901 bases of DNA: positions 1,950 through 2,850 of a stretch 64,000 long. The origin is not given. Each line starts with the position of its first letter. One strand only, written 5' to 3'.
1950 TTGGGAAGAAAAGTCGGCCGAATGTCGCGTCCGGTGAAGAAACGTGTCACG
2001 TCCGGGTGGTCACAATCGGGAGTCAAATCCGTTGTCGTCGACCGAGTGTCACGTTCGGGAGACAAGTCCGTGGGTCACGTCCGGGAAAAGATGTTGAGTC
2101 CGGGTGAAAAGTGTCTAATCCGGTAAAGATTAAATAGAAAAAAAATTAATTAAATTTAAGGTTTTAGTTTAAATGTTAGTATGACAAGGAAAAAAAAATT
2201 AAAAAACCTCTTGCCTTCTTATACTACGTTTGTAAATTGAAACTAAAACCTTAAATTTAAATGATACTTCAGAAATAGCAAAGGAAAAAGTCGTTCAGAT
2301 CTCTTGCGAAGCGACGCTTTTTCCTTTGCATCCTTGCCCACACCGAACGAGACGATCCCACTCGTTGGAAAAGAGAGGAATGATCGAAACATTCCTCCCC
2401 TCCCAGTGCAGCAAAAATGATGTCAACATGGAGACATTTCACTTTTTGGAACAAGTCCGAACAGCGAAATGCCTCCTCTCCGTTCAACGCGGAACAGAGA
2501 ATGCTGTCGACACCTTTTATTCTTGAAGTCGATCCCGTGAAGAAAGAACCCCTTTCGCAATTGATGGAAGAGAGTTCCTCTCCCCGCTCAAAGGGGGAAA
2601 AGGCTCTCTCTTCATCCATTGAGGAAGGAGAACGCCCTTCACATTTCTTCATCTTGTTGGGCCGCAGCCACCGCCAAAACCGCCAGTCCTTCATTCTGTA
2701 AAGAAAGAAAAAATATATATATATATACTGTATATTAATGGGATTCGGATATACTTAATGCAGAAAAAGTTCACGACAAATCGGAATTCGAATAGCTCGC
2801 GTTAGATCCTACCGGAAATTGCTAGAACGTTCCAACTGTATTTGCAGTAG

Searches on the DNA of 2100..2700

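Call 38: search_rna_families(source=window, start=2100, end=2700, threshold=evalue, max_evalue=1, show_alignments=1)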
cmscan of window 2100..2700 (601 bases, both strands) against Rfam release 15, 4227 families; matches with E-value up to 1: 4.
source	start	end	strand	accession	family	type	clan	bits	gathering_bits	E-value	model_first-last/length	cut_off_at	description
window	2430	2476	-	RF03799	mir-3202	Gene; miRNA;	-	21.6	90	0.084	17-63/79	no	mir-3202 microRNA precursor family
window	2561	2619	-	RF03880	mir-1684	Gene; miRNA;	-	19.5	60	0.36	1-87/87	no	mir-1684 microRNA precursor family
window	2371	2518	-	RF00548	U11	Gene; snRNA; splicing;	CL00005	17.7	39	0.94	1-134/134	no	U11 spliceosomal RNA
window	2419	2514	-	RF02973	Enterococcus-1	Gene; sRNA;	-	16.8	71.4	0.78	1-152/152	no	Enterococcus-1 RNA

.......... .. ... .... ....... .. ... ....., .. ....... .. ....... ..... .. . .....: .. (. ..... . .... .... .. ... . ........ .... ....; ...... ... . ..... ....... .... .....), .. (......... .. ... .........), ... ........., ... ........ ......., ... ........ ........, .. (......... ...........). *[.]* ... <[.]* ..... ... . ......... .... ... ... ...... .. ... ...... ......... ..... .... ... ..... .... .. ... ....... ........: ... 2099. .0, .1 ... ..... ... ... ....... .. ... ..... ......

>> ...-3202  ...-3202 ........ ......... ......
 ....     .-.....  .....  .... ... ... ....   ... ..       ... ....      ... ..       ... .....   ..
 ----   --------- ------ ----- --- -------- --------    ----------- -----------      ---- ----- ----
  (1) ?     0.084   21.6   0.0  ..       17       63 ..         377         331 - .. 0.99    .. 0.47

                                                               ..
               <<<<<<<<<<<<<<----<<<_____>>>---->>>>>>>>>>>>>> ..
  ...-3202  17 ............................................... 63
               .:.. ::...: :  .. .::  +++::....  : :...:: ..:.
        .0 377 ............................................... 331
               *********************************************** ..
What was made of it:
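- Tried and rejected: The ARAGORN tRNA-Arg at 2328-2419 is not supported by Rfam (call 38).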
